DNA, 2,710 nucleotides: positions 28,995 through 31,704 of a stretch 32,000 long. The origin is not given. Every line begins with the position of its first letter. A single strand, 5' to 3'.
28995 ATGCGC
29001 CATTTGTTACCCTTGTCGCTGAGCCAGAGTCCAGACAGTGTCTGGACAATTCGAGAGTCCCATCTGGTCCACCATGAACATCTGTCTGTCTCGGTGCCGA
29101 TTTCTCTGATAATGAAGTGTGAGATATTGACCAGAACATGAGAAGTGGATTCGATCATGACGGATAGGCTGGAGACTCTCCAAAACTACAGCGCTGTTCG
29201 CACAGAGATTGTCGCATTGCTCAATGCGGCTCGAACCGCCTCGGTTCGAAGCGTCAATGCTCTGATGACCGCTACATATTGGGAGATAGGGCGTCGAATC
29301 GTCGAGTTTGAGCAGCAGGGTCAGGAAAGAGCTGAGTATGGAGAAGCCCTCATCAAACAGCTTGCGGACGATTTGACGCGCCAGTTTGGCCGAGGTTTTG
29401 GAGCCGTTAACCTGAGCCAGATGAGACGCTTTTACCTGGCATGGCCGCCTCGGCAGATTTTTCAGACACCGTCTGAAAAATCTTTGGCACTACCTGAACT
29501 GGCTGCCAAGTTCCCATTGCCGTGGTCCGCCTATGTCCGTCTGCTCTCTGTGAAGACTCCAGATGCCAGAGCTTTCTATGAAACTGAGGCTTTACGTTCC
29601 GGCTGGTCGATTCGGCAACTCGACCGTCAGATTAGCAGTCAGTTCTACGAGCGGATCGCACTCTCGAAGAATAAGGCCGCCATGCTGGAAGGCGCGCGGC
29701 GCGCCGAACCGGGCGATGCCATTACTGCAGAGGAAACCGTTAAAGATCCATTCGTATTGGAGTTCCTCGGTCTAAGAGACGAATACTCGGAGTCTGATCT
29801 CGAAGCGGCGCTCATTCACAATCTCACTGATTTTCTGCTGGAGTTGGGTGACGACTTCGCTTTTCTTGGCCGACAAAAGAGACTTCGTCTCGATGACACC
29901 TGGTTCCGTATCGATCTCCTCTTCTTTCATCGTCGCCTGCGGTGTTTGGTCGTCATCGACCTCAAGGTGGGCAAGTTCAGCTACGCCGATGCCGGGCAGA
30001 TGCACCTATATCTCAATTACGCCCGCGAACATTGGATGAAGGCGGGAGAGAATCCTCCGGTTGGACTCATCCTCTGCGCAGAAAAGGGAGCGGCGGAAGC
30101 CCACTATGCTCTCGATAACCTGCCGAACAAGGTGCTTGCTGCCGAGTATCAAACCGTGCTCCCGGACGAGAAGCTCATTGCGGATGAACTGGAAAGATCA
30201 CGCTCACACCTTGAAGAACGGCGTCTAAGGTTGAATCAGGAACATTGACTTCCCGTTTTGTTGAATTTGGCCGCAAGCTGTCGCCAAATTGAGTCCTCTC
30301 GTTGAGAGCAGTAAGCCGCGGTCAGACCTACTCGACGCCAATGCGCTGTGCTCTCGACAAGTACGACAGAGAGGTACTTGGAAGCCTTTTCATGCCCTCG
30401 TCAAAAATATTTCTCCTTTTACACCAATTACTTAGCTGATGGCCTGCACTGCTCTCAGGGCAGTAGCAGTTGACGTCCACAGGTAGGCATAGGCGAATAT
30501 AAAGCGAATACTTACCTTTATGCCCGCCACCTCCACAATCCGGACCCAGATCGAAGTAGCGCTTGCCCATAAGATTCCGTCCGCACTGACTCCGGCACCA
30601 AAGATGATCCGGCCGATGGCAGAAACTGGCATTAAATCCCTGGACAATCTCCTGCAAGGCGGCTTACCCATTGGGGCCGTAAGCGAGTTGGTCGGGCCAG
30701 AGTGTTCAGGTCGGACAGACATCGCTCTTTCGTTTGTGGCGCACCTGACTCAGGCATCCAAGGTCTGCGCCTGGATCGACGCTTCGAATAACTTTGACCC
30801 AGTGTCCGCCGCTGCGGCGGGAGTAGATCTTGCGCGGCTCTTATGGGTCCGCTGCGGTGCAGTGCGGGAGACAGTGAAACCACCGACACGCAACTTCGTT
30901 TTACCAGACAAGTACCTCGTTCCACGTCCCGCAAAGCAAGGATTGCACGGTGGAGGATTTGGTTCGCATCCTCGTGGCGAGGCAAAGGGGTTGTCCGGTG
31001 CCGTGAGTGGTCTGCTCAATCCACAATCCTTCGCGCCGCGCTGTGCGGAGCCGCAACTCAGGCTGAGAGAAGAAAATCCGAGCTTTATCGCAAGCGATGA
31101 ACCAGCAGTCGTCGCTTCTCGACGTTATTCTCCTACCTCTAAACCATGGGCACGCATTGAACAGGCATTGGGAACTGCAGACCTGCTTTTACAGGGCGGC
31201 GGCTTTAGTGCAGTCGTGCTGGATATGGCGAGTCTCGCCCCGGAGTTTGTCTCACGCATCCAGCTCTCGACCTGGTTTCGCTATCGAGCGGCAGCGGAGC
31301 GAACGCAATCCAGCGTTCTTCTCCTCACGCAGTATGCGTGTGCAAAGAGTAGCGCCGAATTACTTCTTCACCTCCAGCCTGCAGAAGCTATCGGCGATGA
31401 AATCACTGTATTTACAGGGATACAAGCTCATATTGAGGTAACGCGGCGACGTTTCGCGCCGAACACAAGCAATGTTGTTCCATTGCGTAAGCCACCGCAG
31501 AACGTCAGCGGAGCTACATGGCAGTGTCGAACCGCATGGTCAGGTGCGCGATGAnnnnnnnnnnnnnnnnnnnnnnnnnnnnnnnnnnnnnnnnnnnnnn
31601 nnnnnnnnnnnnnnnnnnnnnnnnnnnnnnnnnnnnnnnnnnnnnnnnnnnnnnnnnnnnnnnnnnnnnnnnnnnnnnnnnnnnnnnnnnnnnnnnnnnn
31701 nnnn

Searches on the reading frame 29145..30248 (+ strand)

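Call 3: search_protein_families(library=pfam, proteins=[window:29145-30248:+], max_evalue=1)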
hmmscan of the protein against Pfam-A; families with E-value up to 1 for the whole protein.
window:29145-30248:+ (367 aa): 3 families
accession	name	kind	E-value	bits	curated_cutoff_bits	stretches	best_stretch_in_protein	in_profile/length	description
PF06250.17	YhcG_C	-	3.3e-57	193.2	32.5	1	197-345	2-152/157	YhcG PDDEXK nuclease domain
PF17761.7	DUF1016_N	-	8.3e-44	149.5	32.8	1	21-170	1-137/137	DUF1016 N-terminal domain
PF05292.17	MCD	-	0.13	12.3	23.2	1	20-94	71-138/253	Malonyl-CoA decarboxylase C-terminal domain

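Call 58: search_protein_families(library=padloc, proteins=[window:29145-30248:+], max_evalue=0.001)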
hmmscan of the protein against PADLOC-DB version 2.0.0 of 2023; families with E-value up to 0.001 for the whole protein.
window:29145-30248:+ (367 aa): 32 families (the best 25 are shown)
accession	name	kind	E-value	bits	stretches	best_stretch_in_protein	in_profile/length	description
PDLC04807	PDC-S02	-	9.6e-137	453.9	1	5-360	4-346/351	-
PDLC04810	PDC-S02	-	9.6e-95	315.8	1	5-351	1-342/355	-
PDLC04795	PDC-S02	-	1.7e-89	298.5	1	4-354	15-345/357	-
PDLC04803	PDC-S02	-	1.7e-86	288.2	1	80-358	5-263/269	-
PDLC04831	PDC-S02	-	5.4e-86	287.2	1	5-349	1-337/346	-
PDLC04822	PDC-S02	-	9.8e-83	276.1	1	13-314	8-287/294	-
PDLC04820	PDC-S02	-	2.3e-78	261.6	1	14-359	25-326/332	-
PDLC04827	PDC-S02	-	2.4e-73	244.6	1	11-251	6-231/234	-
PDLC04813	PDC-S02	-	1.5e-49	166.2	1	195-354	4-163/175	-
PDLC04812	PDC-S02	-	6.5e-45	150.7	1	16-169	9-147/151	-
PDLC04802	PDC-S02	-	2.9e-43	145.9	2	16-168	10-153/171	-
PDLC01464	PD_DExK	-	1.3e-42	143.1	1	127-272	1-126/126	"CAS-I,CAS-II,CAS-III,CAS-IV,CAS-V,CAS-VI; associated"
PDLC04817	PDC-S02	-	1.5e-41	140.8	2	17-226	10-207/286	-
PDLC04826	PDC-S02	-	4.7e-40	135.6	1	5-239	1-217/222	-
PDLC04797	PDC-S02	-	1.7e-35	119.8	1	17-146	7-121/126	-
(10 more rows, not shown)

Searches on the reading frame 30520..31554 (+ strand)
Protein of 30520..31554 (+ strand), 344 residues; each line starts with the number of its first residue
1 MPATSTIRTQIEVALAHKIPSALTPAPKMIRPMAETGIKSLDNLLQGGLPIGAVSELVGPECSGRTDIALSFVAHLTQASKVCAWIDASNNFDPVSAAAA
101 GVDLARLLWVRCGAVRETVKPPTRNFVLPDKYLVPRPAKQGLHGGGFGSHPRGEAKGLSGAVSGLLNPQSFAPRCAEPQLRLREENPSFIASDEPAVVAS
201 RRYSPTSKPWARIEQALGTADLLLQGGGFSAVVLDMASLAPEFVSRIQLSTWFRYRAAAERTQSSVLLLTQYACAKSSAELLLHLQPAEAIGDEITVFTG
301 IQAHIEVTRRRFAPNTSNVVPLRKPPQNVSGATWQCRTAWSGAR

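Call 55: search_protein_families(library=pfam, proteins=[window:30520-31554:+], max_evalue=0.001)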
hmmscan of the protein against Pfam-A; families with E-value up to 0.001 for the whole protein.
window:30520-31554:+ (344 aa): 2 families
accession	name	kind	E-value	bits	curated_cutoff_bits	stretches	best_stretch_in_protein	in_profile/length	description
PF00154.27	RecA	-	2.2e-14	54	27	1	35-108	34-108/262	recA bacterial DNA recombination protein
PF06745.19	ATPase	-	0.00038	20.3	26.6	1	35-74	2-41/231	KaiC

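Call 58: search_protein_families(library=padloc, proteins=[window:30520-31554:+], max_evalue=0.001)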
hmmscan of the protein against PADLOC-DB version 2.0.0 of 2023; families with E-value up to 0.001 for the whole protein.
window:30520-31554:+ (344 aa): 0 families
